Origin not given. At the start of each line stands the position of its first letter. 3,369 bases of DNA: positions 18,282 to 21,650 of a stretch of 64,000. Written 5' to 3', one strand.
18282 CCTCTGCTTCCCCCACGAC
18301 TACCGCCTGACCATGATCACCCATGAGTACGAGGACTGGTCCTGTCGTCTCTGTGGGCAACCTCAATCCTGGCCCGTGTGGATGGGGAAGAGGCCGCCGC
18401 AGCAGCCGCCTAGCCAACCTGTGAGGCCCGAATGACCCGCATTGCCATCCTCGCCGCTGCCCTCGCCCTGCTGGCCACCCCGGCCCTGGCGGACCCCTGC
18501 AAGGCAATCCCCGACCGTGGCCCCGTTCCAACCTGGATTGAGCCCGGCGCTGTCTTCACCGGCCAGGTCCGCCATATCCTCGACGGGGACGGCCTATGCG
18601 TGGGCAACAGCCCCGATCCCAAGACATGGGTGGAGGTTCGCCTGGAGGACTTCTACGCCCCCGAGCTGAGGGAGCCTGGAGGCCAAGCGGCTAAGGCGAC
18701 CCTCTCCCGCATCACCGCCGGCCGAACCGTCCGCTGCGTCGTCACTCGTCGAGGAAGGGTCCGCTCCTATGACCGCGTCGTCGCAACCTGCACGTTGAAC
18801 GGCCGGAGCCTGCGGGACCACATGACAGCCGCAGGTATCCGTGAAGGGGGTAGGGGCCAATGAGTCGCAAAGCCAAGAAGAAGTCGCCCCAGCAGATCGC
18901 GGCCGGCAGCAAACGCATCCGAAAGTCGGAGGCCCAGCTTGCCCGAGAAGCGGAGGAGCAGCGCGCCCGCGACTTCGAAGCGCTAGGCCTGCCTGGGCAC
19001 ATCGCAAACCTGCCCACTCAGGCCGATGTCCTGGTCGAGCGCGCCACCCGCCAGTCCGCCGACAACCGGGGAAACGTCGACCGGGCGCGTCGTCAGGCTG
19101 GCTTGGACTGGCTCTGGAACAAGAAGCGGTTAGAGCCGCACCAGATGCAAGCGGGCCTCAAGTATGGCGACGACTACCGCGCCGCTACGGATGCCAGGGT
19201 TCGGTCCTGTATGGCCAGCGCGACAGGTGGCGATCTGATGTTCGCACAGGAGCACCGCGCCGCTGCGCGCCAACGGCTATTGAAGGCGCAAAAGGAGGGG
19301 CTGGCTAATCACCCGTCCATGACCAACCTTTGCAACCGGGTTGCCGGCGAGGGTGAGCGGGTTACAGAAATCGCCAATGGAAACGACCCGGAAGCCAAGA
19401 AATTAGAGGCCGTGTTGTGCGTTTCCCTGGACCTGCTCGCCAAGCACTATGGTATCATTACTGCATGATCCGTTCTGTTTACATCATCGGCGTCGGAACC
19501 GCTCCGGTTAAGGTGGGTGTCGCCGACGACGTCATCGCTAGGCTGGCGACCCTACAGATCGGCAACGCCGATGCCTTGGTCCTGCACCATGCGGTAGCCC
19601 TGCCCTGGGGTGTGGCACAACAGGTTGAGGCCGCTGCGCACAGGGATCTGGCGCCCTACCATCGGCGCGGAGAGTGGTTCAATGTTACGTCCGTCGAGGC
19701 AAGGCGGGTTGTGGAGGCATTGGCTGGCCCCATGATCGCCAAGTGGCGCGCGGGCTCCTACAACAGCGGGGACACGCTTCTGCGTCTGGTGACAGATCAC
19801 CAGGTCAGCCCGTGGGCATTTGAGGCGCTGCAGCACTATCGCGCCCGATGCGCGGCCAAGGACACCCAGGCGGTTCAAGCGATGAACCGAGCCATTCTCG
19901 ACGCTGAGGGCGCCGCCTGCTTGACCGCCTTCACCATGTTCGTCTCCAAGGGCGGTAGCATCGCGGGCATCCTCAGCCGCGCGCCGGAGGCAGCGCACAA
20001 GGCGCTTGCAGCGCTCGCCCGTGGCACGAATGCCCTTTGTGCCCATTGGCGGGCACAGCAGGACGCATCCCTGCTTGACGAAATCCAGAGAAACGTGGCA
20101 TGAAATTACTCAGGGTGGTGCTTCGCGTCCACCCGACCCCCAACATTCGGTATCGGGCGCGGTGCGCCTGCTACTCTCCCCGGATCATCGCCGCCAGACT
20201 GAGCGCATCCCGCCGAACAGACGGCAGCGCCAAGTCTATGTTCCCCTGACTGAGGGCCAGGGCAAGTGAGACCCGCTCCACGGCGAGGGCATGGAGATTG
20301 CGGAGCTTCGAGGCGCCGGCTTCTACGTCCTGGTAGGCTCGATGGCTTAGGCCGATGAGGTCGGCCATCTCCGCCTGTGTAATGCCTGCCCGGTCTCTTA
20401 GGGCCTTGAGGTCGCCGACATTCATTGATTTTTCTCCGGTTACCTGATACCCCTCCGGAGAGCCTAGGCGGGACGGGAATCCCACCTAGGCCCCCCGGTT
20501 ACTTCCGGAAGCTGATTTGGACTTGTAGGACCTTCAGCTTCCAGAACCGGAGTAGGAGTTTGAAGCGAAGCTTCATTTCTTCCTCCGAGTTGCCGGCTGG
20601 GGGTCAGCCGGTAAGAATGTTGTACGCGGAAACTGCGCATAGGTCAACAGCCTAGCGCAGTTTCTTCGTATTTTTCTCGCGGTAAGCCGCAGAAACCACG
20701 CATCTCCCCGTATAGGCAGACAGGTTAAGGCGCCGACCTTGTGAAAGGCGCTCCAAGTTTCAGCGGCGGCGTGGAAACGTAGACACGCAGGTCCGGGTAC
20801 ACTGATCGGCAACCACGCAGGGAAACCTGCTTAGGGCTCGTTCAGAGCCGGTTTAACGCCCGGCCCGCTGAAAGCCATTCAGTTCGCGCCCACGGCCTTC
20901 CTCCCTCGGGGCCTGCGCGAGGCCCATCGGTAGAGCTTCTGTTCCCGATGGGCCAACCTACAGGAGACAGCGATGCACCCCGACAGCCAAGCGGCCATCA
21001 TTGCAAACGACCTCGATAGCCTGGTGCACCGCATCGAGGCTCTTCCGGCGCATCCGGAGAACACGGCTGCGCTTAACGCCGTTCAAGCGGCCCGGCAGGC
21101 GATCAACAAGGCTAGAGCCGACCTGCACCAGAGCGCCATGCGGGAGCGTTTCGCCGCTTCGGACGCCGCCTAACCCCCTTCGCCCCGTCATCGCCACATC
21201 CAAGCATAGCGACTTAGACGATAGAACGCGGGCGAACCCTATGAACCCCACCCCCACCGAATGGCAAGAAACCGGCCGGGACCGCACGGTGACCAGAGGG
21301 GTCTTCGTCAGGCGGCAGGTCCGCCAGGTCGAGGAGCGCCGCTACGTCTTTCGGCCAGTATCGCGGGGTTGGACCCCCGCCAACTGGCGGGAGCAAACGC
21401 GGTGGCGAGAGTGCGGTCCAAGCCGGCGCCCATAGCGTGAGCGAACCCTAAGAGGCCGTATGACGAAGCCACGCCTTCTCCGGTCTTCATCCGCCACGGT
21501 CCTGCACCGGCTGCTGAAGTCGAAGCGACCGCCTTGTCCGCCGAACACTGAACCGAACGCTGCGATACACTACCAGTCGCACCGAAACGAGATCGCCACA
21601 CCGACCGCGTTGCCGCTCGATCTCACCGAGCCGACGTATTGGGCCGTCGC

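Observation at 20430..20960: ~500-bp low-GC, hairpin-dense noncoding region between the early and late gene blocks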

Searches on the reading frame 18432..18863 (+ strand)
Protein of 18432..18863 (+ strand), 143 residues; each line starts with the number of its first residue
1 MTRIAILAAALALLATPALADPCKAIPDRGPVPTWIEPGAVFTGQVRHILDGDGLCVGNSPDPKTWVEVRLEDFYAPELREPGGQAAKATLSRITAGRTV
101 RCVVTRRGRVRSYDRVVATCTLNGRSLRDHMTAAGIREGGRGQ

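Call 13: search_protein_families(library=pfam, proteins=[window:18432-18863:+], max_evalue=0.01)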
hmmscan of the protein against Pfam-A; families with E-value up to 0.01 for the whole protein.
window:18432-18863:+ (143 aa): 0 families

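Call 14: search_protein_families(library=phrogs, proteins=[window:18432-18863:+], max_evalue=0.01)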
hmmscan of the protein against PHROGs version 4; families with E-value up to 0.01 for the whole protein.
window:18432-18863:+ (143 aa): 2 families
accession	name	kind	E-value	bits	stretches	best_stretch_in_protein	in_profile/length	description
phrog_452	-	DNA, RNA and nucleotide metabolism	3.4e-07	31.3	1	41-139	68-176/201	endonuclease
phrog_18798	-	unknown function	0.0031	18.8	1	42-136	5-100/124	-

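Call 52: search_protein_families(library=padloc, proteins=[window:18432-18863:+], max_evalue=0.01)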
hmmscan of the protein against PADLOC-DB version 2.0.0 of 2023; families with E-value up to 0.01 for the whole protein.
window:18432-18863:+ (143 aa): 0 families

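Call 53: search_protein_families(library=ncbifam, proteins=[window:18432-18863:+], max_evalue=0.01)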
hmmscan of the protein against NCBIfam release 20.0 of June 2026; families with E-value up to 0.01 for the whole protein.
window:18432-18863:+ (143 aa): 0 families

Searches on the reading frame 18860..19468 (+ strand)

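Call 13: search_protein_families(library=pfam, proteins=[window:18860-19468:+], max_evalue=0.01)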
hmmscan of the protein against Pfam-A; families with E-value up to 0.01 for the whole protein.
window:18860-19468:+ (202 aa): 0 families

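Call 14: search_protein_families(library=phrogs, proteins=[window:18860-19468:+], max_evalue=0.01)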
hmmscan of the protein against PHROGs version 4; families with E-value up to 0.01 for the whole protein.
window:18860-19468:+ (202 aa): 1 family
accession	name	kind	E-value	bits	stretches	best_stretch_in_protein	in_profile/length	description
phrog_21451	-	unknown function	0.0011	19.6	1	77-200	43-166/169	-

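Call 52: search_protein_families(library=padloc, proteins=[window:18860-19468:+], max_evalue=0.01)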
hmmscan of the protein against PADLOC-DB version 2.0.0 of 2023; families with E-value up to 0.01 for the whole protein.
window:18860-19468:+ (202 aa): 0 families

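Call 53: search_protein_families(library=ncbifam, proteins=[window:18860-19468:+], max_evalue=0.01)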
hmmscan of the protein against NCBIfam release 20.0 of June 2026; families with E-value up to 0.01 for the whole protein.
window:18860-19468:+ (202 aa): 0 families

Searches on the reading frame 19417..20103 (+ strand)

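Call 13: search_protein_families(library=pfam, proteins=[window:19417-20103:+], max_evalue=0.01)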
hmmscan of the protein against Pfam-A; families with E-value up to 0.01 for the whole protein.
window:19417-20103:+ (228 aa): 2 families
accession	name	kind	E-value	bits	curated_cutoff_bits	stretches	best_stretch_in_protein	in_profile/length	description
PF13455.12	MUG113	-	1.2e-08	35.9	22.3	1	31-100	1-71/73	Meiotically up-regulated gene 113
PF10544.15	T5orf172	-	2e-05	25.5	20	1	28-101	14-99/101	T5orf172 domain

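Call 14: search_protein_families(library=phrogs, proteins=[window:19417-20103:+], max_evalue=0.01)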
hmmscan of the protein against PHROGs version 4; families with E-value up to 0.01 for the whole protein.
window:19417-20103:+ (228 aa): 2 families
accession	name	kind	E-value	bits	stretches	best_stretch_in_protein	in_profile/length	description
phrog_8130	-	unknown function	3.7e-13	50.3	1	20-102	182-262/434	-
phrog_4284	-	unknown function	0.00061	20.6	1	27-93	94-156/171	-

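Call 52: search_protein_families(library=padloc, proteins=[window:19465-20103:+], max_evalue=0.01)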
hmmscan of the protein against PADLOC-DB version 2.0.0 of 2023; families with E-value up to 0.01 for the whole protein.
window:19465-20103:+ (212 aa): 0 families

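Call 53: search_protein_families(library=ncbifam, proteins=[window:19465-20103:+], max_evalue=0.01)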
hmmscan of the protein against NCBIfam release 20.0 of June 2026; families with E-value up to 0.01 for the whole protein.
window:19465-20103:+ (212 aa): 0 families

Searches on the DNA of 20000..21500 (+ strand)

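Call 5: search_rna_families(source=window, start=20000, end=21400, threshold=evalue, max_evalue=10, show_alignments=3)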
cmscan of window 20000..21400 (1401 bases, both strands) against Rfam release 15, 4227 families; matches with E-value up to 10: 2.
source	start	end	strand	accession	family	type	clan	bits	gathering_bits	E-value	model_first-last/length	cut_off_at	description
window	20450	20501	-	RF03766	mir-3155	Gene; miRNA;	-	19.5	70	0.6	1-56/56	no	mir-3155 microRNA precursor family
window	20502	20585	-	RF02133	HOXB13-AS1_2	Gene; lncRNA;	-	15.9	40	0.78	1-81/81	no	HOXB13 antisense RNA 1 conserved region 2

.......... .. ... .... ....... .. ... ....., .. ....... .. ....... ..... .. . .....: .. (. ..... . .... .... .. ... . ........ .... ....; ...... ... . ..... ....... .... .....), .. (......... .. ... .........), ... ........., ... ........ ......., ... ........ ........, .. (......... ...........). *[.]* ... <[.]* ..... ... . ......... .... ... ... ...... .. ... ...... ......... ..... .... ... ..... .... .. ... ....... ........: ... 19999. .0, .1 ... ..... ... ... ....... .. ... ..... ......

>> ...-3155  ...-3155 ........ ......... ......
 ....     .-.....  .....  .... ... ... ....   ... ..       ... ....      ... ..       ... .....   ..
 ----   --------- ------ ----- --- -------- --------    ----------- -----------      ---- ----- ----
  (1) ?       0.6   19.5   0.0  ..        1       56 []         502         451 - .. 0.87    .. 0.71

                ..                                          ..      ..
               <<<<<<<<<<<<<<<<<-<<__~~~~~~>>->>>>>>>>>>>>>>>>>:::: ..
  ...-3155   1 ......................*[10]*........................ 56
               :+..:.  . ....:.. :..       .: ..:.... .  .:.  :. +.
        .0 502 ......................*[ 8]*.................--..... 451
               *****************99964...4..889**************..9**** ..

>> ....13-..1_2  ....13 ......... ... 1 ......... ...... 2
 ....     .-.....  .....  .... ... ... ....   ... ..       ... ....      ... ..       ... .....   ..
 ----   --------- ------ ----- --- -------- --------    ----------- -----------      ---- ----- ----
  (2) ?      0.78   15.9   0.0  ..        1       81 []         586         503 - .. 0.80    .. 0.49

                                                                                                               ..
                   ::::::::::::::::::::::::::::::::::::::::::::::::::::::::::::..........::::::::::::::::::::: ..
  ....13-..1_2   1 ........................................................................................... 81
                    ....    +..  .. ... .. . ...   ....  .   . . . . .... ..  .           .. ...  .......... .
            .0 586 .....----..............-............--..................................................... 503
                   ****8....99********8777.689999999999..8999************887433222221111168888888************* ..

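Call 15: search_dna_similar(query=window:20100-21500:+, collection=phages, mode=distant, max_rows=20)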
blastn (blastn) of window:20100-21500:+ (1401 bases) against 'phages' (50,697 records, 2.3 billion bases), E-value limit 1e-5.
No match.
